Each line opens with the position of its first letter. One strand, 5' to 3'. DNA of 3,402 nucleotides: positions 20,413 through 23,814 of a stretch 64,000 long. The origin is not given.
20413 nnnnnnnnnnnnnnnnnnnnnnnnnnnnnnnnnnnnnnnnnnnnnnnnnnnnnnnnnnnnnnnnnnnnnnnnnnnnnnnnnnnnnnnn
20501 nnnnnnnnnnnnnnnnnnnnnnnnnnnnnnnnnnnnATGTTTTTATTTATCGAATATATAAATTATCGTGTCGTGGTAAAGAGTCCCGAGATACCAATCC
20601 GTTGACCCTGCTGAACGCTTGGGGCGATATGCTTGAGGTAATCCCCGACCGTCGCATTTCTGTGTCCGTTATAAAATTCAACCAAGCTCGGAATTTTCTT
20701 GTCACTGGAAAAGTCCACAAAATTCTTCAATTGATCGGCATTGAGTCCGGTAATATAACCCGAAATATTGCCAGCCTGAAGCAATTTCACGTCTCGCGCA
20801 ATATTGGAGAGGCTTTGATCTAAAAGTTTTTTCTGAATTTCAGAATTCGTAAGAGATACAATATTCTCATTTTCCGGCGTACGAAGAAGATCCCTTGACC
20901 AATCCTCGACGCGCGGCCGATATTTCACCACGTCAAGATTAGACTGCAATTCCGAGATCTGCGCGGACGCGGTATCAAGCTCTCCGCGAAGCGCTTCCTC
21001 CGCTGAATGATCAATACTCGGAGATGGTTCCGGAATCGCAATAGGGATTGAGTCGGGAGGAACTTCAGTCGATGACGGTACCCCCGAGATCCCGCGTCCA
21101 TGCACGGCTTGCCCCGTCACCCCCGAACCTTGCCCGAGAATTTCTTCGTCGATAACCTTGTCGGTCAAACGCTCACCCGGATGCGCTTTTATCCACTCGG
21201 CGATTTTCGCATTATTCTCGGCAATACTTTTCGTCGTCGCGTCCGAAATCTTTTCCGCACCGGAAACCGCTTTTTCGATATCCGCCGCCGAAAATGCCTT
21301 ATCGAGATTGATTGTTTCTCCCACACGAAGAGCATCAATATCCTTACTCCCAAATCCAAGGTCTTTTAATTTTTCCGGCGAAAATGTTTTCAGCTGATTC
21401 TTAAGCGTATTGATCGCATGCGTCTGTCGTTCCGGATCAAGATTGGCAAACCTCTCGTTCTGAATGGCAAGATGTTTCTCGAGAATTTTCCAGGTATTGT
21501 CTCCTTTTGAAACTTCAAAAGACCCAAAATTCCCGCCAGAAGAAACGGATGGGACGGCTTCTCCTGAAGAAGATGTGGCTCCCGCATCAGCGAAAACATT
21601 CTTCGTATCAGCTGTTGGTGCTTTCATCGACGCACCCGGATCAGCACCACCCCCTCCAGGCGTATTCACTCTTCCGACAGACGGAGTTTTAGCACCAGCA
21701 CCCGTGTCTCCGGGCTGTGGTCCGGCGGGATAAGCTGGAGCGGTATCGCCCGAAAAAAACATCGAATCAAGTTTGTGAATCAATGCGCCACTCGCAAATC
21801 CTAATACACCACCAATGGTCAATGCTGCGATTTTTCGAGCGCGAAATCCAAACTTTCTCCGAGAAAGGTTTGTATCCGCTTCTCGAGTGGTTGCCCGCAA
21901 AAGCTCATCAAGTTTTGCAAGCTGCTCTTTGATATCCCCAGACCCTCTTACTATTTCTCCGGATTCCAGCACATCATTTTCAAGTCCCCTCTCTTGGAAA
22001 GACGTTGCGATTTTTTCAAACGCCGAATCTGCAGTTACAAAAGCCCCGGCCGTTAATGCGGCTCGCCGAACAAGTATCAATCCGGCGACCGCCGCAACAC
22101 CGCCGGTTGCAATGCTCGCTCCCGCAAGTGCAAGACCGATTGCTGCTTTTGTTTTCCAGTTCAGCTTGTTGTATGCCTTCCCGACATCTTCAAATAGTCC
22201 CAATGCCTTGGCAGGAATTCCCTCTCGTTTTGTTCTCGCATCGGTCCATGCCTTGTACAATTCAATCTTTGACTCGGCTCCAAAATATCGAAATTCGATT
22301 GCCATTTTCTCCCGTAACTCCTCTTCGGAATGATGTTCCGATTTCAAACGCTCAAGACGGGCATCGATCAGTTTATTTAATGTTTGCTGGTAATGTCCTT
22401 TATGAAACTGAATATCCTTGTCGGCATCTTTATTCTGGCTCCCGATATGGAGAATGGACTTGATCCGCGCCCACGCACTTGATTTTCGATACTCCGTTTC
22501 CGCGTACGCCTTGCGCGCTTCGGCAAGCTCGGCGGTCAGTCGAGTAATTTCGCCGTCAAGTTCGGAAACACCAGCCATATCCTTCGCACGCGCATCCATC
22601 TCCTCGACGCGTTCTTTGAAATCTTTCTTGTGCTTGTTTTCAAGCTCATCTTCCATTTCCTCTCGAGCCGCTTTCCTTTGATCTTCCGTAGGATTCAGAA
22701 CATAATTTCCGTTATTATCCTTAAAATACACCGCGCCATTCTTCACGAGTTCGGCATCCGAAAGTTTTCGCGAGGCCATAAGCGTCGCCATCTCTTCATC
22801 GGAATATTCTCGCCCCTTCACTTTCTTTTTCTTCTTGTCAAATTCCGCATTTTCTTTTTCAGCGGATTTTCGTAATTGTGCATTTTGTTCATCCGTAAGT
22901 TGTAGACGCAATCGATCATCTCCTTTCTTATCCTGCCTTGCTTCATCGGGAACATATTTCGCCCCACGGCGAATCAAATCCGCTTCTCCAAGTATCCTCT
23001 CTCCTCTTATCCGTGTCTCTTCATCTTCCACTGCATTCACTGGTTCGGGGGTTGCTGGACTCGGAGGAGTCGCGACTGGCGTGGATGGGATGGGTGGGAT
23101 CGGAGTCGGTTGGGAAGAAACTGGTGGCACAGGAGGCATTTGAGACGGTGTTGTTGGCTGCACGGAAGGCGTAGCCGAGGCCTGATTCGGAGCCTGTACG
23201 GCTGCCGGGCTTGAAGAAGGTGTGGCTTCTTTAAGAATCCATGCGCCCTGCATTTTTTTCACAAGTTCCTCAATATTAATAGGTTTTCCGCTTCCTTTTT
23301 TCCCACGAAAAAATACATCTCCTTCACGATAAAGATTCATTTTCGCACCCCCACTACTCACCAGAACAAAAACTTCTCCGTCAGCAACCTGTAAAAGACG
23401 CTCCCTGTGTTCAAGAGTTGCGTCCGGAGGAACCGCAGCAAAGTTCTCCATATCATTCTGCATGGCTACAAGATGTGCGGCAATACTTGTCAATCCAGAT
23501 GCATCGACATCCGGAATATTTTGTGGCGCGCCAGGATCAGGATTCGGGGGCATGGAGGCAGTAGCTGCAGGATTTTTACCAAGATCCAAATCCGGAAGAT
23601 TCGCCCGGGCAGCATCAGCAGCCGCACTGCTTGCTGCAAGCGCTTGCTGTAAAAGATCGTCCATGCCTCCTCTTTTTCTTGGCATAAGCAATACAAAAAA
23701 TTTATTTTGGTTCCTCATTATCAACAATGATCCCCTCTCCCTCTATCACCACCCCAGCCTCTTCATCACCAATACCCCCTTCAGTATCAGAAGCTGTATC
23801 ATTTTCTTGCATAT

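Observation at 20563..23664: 1034-aa protein with a 60-residue Pro/Thr/Ser linker next to two PMT-family GT-C enzymes: candidate O-glycosylated surface protein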

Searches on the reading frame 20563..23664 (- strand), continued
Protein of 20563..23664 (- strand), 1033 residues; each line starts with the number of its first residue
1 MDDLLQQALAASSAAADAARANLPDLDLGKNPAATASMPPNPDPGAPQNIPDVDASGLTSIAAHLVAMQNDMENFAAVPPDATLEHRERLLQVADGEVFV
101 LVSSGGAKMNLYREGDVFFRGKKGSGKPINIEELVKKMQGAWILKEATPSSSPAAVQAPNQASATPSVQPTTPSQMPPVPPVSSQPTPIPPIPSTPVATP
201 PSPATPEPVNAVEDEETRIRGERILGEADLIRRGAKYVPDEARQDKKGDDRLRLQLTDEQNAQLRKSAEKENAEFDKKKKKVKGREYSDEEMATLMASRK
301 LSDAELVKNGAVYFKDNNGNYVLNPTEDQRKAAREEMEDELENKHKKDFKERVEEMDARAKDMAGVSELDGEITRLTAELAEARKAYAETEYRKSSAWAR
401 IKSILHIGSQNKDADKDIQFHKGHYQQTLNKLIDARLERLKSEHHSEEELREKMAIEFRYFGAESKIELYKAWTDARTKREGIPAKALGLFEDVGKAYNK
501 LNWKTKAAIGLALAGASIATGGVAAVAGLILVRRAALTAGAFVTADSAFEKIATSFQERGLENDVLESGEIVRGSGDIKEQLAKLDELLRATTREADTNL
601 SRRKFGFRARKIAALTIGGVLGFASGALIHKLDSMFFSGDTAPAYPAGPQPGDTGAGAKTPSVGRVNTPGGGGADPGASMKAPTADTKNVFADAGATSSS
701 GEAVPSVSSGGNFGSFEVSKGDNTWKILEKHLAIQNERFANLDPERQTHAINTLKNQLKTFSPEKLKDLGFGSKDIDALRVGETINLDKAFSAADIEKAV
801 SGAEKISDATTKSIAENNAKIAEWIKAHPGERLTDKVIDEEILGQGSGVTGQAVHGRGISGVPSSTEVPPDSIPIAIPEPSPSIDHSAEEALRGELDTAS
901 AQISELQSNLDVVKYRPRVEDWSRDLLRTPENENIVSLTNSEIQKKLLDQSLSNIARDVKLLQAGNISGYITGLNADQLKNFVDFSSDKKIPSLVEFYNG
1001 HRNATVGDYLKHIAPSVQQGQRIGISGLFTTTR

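Call 77: fold_search(model_id=the predicted structure, library=pdb)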
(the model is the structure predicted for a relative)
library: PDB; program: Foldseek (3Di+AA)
matches with E <= 10: 197; with E <= 0.001: 0
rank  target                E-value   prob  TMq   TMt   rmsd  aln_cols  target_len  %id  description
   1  4fjc_A                6.9e-01  0.60  0.04  0.08   7.5        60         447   15  Structure of the SAGA Ubp8/Sgf11(1-72, Delta-ZnF)/Sus1/Sgf73 DUB module (released 2012-07-25)
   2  3o65_C                7.7e-01  0.25  0.06  0.23  10.5       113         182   13  Crystal structure of a Josephin-ubiquitin complex: Evolutionary restraints on ataxin-3 deubiquitinating activity (released 2010-11-24)
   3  3o65_A                9.4e-01  0.23  0.06  0.23  10.5       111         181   14  Crystal structure of a Josephin-ubiquitin complex: Evolutionary restraints on ataxin-3 deubiquitinating activity (released 2010-11-24)
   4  1yzb_MODEL_1_A        1.3e+00  0.30  0.05  0.24  10.1       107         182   15  Solution structure of the Josephin domain of Ataxin-3 (released 2005-07-05)
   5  9ujp_F                1.4e+00  0.07  0.06  0.14  24.1       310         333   14  CryoEM structure of the T.thermophilus transcription initiation complex in the presence of Up4A (released 2025-10-22)
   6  9uma_F                1.4e+00  0.07  0.06  0.14  24.4       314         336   14  CryoEM structure of T.thermophilus transcription initiation complex bound to Gp4A-C, -1 dA in the template DNA strand (released 2025-10-22)
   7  1ukf                  1.5e+00  0.35  0.05  0.20   5.6        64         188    9  Crystal Structure of Pseudomonas Avirulence Protein AvrPphB (released 2003-12-09)
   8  9wsm_F                1.5e+00  0.08  0.06  0.20  25.9       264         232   10  Cryo-EM structure of Sigma28-RNAP open promoter complex from Pseudomonas aeruginosa (released 2026-02-25)
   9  6thl_A                2.0e+00  0.10  0.04  0.12  10.8        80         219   11  Crystal structure of the complex between RTT106 and BCD1 (released 2020-12-02)
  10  4noy_C                2.4e+00  0.18  0.05  0.44   5.5        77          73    8  Crystal structure of Listeria monocytogenes Hfq F43W (released 2014-09-10)
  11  4alb_B                2.8e+00  0.20  0.02  0.14   3.8        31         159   13  Structure of Phenolic Acid Decarboxylase from Bacillus subtilis: Tyr19Ala mutant in complex with coumaric acid (released 2012-08-22)
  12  3u8z_D                2.8e+00  0.08  0.03  0.11  13.0       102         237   10  human merlin FERM domain (released 2011-11-02)
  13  9fog_F                2.8e+00  0.05  0.05  0.14  24.3       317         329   13  Ap3G bound in de novo transcription initiation T. thermophilus RNA polymerase complex with TC DNA template (released 2025-12-17)
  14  4noy_F                3.0e+00  0.15  0.04  0.37   9.0        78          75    8  Crystal structure of Listeria monocytogenes Hfq F43W (released 2014-09-10)
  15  7u5e_G                3.0e+00  0.06  0.04  0.10  14.5        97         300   14  I-F3b Cascade-TniQ partial R-loop complex (released 2023-06-14)
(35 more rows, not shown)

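Call 78: search_protein_families(library=pfam, proteins=[L012:1-951:+, L012:1405-2697:+, L012:2780-3733:+, L017:3-602:+, L017:5949-7067:+], max_evalue=1)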
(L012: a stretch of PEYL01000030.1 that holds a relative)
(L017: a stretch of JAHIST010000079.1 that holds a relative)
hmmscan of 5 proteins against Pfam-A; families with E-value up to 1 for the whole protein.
L012:1-951:+ (316 aa): 4 families
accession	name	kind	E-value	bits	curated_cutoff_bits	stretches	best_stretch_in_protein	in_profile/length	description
PF00152.25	tRNA-synt_2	-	6e-85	285.4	25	1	2-312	20-307/308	tRNA synthetases class II (D, K and N)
PF01409.25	tRNA-synt_2d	-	1e-07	32.1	19.8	2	74-140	104-173/246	tRNA synthetases class II core domain (F)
PF04727.18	ELMO_CED12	-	0.071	13.6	23.3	1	202-267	76-146/176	ELMO/CED-12 family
PF23816.1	DUF7187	-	0.18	12.6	27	0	9-28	37-56/71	Family of unknown function (DUF7187)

L012:1405-2697:+ (430 aa): 4 families
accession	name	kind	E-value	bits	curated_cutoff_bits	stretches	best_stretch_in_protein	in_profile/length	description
PF00587.30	tRNA-synt_2b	-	3.8e-37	128.5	29.3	1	227-405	8-179/179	tRNA synthetase class II core domain (G, H, P, S and T)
PF02403.27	Seryl_tRNA_N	-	1.4e-24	86.8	28.2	1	1-102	1-108/108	Seryl-tRNA synthetase N-terminal domain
PF05667.16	CCDC22_CC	-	0.097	12.2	39.2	1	32-96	300-359/477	CCDC22 protein coiled-coil region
PF03961.19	FapA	-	0.5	10.4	31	1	29-95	157-223/272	Flagellar Assembly Protein A beta solenoid domain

L012:2780-3733:+ (317 aa): 9 families
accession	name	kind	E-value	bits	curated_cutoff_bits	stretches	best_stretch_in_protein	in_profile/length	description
PF07478.18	Dala_Dala_lig_C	-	2.6e-53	181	24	1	119-312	2-204/204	D-ala D-ala ligase C-terminus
PF01820.27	Dala_Dala_lig_N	-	2.9e-26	92.8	34.6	2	62-99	82-119/121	D-ala D-ala ligase N-terminus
PF02655.19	ATP-grasp_3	-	1.4e-12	48.4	23.2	1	110-282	2-155/160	ATP-grasp domain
PF02222.28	ATP-grasp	-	1.5e-07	31.7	27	1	118-274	2-153/179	ATP-grasp domain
PF01071.24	GARS_A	-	1.8e-07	31.6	27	1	111-281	2-186/194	Phosphoribosylglycinamide synthetase, ATP-grasp (A) domain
PF13535.11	ATP-grasp_4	-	1.3e-05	25.4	27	1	143-176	1-34/160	ATP-grasp domain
PF08443.16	RimK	-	2.7e-05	24.3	21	1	109-290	1-173/188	RimK-like ATP-grasp domain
PF02786.22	CPSase_L_D2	-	3e-05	24.1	19.8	1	111-282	1-178/211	Carbamoyl-phosphate synthase L chain, ATP binding domain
PF14397.11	ATPgrasp_ST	-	0.0011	18.7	31.4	1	245-292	216-264/278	Sugar-transfer associated ATP-grasp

L017:3-602:+ (199 aa): 1 family
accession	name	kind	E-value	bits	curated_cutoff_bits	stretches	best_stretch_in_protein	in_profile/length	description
PF00587.30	tRNA-synt_2b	-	2.6e-30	106.2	29.3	1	1-175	12-179/179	tRNA synthetase class II core domain (G, H, P, S and T)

L017:5949-7067:+ (372 aa): 1 family
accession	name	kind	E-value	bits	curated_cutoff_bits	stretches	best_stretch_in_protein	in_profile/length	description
PF16736.11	sCache_like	-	0.018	15.8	27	1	51-130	5-84/117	Single Cache-like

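Call 89: find_encoding_contigs(protein=P0001, flank=1000, max_places=2)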
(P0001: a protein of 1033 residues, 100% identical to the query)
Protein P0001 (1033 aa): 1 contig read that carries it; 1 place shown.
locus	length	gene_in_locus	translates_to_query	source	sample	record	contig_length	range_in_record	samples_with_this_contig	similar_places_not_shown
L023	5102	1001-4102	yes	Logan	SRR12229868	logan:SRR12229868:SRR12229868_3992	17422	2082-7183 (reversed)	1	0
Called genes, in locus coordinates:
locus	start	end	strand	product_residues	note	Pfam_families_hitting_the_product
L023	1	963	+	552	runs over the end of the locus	-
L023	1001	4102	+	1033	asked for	-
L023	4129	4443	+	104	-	PF18908:DUF5663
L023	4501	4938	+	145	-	-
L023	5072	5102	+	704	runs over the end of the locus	?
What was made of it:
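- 20563..23664 (-): Target ORF, 1033 aa: a member of an uncharacterised, fast-evolving Patescibacteria membrane-protein family. Identical public gene call (call 89).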

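Call 105: find_related_loci(query=A1, collection=viral_contigs, flank=8000)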
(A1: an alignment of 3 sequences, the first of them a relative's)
Query A1 (1033 aa) in viral_contigs; peptide patterns used: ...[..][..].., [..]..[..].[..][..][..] (x = any residue, [..] = any of these).
112 stretches matched a pattern, but none encodes a relative of the query by tblastn (E <= 1e-3).

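Call 112: search_dna_similar(query=window:20563-23664:-, collection=phages, mode=protein, max_rows=10)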
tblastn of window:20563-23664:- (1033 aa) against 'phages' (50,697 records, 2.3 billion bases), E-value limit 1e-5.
No match.

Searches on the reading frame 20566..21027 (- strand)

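Call 78: search_protein_families(library=pfam, proteins=[window:20566-21027:-], max_evalue=1)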
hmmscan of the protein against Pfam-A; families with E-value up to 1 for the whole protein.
window:20566-21027:- (154 aa): 1 family
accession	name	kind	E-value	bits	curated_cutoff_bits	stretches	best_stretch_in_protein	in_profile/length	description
PF06810.17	Phage_scaffold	-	0.11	12.8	35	1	10-85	43-106/170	Phage capsid assembly scaffolding protein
